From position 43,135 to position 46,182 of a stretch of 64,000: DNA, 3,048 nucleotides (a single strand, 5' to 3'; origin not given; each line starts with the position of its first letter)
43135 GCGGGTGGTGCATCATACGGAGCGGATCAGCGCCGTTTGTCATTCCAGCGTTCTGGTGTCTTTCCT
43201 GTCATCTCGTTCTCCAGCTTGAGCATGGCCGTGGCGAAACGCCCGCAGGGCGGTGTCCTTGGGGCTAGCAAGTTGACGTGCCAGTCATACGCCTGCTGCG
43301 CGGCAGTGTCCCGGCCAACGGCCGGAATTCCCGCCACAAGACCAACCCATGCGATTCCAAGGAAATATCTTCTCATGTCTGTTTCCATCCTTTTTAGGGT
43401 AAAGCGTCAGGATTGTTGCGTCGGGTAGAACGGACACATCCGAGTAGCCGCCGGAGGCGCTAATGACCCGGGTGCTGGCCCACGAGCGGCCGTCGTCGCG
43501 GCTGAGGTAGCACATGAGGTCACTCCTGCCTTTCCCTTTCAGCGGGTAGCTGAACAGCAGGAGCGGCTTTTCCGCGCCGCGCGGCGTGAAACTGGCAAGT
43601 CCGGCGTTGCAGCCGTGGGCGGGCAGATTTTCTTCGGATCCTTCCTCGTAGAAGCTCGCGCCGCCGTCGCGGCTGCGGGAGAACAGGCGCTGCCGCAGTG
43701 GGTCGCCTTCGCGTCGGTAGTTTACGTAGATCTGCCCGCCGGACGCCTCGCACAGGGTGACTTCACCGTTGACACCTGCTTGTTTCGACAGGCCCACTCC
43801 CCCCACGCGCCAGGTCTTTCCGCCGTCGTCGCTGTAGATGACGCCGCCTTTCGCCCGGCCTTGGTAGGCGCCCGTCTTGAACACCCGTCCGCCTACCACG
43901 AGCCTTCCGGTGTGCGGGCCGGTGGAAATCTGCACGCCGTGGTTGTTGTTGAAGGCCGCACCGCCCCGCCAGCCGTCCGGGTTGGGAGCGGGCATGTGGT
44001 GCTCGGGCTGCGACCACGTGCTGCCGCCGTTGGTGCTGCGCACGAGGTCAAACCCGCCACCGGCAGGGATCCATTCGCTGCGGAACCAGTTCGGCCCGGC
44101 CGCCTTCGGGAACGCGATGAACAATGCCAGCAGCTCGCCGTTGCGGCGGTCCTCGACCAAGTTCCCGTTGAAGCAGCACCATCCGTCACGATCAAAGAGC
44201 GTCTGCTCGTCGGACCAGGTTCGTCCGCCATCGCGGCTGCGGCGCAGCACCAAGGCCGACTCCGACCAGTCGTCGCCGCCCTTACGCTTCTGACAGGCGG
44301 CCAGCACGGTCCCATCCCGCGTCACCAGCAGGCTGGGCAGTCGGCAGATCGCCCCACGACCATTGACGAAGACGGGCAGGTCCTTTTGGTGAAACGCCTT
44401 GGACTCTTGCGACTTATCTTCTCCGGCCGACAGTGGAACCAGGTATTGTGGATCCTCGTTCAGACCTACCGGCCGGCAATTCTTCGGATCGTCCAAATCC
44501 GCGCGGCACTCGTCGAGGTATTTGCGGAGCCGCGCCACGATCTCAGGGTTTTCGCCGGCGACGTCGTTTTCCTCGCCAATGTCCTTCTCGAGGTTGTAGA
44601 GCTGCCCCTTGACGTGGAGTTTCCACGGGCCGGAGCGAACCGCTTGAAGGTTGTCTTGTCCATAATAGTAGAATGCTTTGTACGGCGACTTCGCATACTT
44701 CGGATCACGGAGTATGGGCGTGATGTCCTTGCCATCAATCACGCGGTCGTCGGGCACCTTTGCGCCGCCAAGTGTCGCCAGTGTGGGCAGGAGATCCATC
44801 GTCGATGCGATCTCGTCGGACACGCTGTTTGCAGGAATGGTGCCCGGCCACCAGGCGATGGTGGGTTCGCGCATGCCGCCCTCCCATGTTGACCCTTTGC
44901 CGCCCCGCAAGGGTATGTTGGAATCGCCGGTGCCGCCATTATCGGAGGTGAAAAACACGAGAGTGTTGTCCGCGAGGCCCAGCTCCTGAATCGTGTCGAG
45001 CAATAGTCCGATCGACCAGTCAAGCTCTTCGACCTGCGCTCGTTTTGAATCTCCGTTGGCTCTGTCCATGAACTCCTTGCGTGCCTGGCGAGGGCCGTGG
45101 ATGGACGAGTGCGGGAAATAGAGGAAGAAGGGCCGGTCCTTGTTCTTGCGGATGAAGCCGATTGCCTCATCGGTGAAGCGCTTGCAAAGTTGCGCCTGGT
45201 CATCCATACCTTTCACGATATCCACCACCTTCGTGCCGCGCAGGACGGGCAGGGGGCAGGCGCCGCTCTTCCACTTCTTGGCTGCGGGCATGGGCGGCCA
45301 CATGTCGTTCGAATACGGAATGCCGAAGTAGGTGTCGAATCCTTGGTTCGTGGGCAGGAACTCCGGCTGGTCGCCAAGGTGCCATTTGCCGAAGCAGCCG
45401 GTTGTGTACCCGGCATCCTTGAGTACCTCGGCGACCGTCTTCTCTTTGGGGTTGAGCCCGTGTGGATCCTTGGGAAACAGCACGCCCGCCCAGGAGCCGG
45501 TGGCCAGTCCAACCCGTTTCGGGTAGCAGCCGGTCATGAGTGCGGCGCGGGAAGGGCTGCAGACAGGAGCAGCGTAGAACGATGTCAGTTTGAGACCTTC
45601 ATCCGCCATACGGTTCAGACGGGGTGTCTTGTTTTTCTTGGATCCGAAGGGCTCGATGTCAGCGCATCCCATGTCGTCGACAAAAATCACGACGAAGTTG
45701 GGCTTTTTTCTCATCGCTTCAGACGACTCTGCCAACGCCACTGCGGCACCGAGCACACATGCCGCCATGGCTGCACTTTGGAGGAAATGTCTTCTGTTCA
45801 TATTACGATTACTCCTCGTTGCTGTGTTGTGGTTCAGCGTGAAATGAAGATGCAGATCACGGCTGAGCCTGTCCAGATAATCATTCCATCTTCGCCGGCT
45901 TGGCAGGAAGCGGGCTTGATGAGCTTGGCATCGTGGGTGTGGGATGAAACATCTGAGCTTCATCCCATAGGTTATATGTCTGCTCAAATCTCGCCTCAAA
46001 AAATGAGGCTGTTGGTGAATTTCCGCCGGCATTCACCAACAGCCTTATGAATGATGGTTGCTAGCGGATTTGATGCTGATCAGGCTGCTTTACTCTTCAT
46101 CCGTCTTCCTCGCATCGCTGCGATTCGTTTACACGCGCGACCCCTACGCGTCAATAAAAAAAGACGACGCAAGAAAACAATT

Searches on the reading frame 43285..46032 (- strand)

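Call 35: search_protein_families(library=pfam, proteins=[window:43285-46032:-], max_evalue=0.0001)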
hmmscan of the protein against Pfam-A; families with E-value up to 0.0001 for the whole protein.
window:43285-46032:- (915 aa): 5 families
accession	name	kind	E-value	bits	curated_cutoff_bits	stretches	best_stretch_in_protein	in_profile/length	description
PF00884.28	Sulfatase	-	1.3e-57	195.8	25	1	111-423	1-300/301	Sulfatase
PF13088.12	BNR_2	-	6.4e-20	72.1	31.4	1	592-872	16-273/277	BNR repeat-like domain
PF14707.11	Sulfatase_C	-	1.9e-08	35.3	30.9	0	450-475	2-27/127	C-terminal region of aryl-sulfatase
PF01663.27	Phosphodiest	-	1.1e-07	32.2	23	1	114-367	2-221/342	Type I phosphodiesterase / nucleotide pyrophosphatase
PF16347.10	SGSH_C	-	1.4e-07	32.3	29.3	1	383-510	12-152/154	N-sulphoglucosamine sulphohydrolase, C-terminal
